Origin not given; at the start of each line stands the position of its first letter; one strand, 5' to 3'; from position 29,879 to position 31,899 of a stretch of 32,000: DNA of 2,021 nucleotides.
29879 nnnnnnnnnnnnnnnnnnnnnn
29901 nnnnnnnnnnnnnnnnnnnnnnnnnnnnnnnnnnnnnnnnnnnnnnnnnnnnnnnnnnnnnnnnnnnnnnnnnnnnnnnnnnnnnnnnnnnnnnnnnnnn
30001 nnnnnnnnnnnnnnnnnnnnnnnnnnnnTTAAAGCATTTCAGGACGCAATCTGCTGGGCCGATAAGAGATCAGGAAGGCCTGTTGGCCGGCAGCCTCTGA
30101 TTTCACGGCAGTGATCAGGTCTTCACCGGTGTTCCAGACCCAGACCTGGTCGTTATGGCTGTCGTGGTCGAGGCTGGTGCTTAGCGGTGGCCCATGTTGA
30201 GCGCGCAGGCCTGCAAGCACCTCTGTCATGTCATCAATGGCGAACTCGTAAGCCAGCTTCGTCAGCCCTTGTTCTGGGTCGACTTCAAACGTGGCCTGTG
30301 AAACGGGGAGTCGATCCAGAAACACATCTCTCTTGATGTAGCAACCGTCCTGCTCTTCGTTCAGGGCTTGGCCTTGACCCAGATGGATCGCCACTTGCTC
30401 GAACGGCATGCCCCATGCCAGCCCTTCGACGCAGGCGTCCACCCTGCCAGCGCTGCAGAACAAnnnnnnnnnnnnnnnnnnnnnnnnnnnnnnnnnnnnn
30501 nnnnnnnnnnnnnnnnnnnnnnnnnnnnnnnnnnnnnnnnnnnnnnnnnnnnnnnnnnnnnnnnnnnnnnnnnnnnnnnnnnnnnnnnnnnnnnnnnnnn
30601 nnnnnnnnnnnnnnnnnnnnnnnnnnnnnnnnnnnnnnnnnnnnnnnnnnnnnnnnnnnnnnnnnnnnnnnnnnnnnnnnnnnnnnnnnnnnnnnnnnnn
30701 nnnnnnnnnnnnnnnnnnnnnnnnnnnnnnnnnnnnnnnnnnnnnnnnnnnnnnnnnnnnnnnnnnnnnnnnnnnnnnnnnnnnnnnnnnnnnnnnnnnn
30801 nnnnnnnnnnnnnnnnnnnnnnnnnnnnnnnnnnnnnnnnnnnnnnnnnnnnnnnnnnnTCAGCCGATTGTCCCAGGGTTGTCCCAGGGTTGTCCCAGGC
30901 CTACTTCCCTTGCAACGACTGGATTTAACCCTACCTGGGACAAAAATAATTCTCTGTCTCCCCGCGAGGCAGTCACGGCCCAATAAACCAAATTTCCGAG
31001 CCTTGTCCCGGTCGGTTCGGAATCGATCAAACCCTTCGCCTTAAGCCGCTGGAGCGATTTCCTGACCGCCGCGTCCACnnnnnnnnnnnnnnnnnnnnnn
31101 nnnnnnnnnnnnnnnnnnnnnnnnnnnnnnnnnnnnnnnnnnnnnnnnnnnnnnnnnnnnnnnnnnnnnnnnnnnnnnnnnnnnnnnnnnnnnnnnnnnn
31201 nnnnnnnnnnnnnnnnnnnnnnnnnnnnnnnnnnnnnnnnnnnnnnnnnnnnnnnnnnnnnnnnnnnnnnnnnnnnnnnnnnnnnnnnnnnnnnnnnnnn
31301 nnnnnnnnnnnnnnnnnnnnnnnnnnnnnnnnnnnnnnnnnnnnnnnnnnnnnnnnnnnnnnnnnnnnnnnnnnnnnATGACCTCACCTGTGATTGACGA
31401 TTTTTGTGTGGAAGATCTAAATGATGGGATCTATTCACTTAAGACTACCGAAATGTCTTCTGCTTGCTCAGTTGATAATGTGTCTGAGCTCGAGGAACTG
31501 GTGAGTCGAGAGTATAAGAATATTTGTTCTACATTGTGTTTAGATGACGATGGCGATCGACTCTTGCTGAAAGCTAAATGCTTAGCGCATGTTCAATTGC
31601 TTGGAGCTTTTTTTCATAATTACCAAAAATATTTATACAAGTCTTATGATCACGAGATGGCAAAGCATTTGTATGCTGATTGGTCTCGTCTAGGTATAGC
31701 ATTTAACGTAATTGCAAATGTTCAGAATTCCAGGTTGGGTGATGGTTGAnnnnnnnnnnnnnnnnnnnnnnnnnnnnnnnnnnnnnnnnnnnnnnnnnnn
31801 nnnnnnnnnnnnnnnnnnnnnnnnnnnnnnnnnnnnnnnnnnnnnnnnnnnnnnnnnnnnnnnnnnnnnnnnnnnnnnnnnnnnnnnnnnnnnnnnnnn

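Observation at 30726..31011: Organised array of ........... sites with conserved phasing but unrelated spacers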

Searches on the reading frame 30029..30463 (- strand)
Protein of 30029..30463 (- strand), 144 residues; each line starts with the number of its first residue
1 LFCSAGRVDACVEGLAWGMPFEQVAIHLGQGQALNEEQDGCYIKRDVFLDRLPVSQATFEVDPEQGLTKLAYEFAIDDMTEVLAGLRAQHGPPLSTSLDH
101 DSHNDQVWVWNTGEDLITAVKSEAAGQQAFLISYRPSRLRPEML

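Call 9: search_protein_families(library=pfam, proteins=[window:30029-30463:-], max_evalue=0.1)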
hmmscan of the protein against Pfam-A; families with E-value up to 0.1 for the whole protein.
window:30029-30463:- (144 aa): 0 families

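Call 35: find_encoding_contigs(protein=window:30029-30463:-, flank=10000)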
Protein window:30029-30463:- (144 aa): 2 contigs read that carry it; 2 places shown.
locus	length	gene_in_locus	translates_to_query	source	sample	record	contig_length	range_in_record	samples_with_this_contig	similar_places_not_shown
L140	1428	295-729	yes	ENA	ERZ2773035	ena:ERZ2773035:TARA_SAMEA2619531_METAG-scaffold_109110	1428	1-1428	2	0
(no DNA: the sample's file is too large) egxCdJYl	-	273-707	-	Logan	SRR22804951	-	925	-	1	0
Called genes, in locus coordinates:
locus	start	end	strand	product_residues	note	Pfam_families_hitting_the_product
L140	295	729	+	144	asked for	-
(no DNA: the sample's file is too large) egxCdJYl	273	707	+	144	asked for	-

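Call 63: search_protein_families(library=phrogs, proteins=[window:30029-30463:-], max_evalue=0.01)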
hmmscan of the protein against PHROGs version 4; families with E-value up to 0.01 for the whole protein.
window:30029-30463:- (144 aa): 0 families

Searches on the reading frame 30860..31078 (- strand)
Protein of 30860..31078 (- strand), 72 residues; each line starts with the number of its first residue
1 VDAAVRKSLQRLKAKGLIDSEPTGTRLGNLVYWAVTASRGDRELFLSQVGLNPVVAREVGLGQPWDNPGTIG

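Call 9: search_protein_families(library=pfam, proteins=[window:30860-31078:-], max_evalue=0.1)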
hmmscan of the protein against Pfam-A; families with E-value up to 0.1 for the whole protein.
window:30860-31078:- (72 aa): 2 families
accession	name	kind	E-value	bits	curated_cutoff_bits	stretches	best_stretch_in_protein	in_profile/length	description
PF07848.18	PaaX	-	0.02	15.6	24.8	1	3-26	38-61/70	PaaX-like protein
PF01726.22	LexA_DNA_bind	-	0.06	13.6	23.7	0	3-26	41-64/65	LexA DNA binding domain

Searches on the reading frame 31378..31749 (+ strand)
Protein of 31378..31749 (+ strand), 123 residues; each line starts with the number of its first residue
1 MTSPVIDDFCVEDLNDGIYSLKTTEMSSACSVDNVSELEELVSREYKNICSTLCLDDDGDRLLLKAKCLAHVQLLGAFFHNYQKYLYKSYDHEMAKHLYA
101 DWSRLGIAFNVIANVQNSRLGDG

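Call 9: search_protein_families(library=pfam, proteins=[window:31378-31749:+], max_evalue=0.1)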
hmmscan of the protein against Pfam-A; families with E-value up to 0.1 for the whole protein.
window:31378-31749:+ (123 aa): 0 families

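Call 34: find_encoding_contigs(protein=window:31378-31749:+, flank=10000)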
Protein window:31378-31749:+ (123 aa): no gene with exactly this product is on record in the collection.

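Call 63: search_protein_families(library=phrogs, proteins=[window:31378-31749:+], max_evalue=0.01)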
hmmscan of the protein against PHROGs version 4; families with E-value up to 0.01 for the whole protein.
window:31378-31749:+ (123 aa): 0 families

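Call 75: find_related_loci(query=A5, collection=viral_contigs, flank=8000)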
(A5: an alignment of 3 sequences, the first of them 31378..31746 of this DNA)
Query A5 (123 aa) in viral_contigs; peptide patterns used: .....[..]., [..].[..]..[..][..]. (x = any residue, [..] = any of these).
30 stretches matched a pattern, but none encodes a relative of the query by tblastn (E <= 1e-3).

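Call 76: find_related_loci(query=A5, collection=metagenome_contigs, flank=10000)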
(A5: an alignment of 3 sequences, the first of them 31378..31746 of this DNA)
Query A5 (123 aa) in metagenome_contigs; peptide patterns used: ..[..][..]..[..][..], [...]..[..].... (x = any residue, [..] = any of these).
502 stretches matched a pattern; 1 encode a relative of the query (tblastn E <= 1e-3); 1 distinct loci.
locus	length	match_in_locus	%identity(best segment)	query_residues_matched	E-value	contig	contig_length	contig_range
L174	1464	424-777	53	1-116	3e-36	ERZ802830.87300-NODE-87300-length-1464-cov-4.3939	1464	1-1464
